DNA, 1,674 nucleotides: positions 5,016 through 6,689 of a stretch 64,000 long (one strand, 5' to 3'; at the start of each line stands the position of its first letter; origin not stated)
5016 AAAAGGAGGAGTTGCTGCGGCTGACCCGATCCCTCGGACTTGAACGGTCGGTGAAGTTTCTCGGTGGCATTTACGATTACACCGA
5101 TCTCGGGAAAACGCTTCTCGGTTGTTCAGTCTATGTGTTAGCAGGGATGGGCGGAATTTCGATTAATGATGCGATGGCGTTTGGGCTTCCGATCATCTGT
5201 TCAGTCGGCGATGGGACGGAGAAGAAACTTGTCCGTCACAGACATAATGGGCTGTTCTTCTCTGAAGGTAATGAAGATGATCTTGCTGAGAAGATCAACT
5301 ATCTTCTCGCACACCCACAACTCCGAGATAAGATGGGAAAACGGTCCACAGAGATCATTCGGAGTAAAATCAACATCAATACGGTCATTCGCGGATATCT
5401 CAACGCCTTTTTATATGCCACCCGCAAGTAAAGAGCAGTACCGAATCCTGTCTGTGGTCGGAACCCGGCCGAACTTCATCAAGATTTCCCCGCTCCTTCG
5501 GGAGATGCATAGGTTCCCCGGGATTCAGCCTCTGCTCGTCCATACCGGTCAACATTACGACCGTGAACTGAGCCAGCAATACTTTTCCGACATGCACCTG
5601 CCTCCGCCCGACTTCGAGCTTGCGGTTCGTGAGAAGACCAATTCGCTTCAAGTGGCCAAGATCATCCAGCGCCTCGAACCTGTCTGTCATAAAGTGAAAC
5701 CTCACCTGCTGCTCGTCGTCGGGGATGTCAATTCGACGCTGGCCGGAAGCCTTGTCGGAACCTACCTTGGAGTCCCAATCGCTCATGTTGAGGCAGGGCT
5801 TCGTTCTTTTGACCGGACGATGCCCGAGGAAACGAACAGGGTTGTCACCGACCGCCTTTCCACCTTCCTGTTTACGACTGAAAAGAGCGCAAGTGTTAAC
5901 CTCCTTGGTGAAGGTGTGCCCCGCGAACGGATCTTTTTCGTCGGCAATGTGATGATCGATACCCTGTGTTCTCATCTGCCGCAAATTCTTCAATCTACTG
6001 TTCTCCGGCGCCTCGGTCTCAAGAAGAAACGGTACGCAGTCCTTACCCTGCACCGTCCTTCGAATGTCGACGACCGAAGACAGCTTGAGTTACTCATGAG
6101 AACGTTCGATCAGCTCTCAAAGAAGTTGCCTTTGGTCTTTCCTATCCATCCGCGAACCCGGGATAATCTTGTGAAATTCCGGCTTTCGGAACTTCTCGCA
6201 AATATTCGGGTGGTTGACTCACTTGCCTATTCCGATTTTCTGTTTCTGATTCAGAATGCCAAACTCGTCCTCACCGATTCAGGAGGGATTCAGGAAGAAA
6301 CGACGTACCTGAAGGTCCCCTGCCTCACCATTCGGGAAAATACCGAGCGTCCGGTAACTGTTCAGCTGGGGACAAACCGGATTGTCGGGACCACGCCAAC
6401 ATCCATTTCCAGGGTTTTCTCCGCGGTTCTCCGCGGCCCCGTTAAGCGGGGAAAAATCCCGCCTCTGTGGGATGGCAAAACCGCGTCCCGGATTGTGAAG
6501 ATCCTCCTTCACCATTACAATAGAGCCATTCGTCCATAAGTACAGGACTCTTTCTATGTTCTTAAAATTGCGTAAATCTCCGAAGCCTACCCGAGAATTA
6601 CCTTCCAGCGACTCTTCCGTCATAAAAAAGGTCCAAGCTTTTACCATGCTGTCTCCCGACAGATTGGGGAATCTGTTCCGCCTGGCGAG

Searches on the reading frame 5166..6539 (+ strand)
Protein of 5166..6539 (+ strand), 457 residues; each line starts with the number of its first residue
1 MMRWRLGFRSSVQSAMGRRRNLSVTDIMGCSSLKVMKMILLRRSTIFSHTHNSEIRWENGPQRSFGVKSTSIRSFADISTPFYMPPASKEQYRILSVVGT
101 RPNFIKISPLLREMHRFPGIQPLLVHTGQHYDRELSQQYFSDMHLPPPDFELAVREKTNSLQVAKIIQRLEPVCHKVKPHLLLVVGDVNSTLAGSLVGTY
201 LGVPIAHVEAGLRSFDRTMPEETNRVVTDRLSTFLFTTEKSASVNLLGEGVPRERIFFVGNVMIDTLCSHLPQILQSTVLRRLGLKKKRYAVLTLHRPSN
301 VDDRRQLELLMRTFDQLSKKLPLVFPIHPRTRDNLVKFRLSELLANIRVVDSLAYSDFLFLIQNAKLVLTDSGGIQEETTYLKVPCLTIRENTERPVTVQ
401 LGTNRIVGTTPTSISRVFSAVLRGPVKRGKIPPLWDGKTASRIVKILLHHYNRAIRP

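Call 81: search_protein_families(library=pfam, proteins=[window:5166-6539:+], max_evalue=0.00001)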
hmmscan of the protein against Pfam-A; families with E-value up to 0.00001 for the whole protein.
window:5166-6539:+ (457 aa): 1 family
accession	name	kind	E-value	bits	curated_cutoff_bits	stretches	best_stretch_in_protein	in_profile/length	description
PF02350.25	Epimerase_2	-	2.5e-102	342.7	30.6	1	113-447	2-346/347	UDP-N-acetylglucosamine 2-epimerase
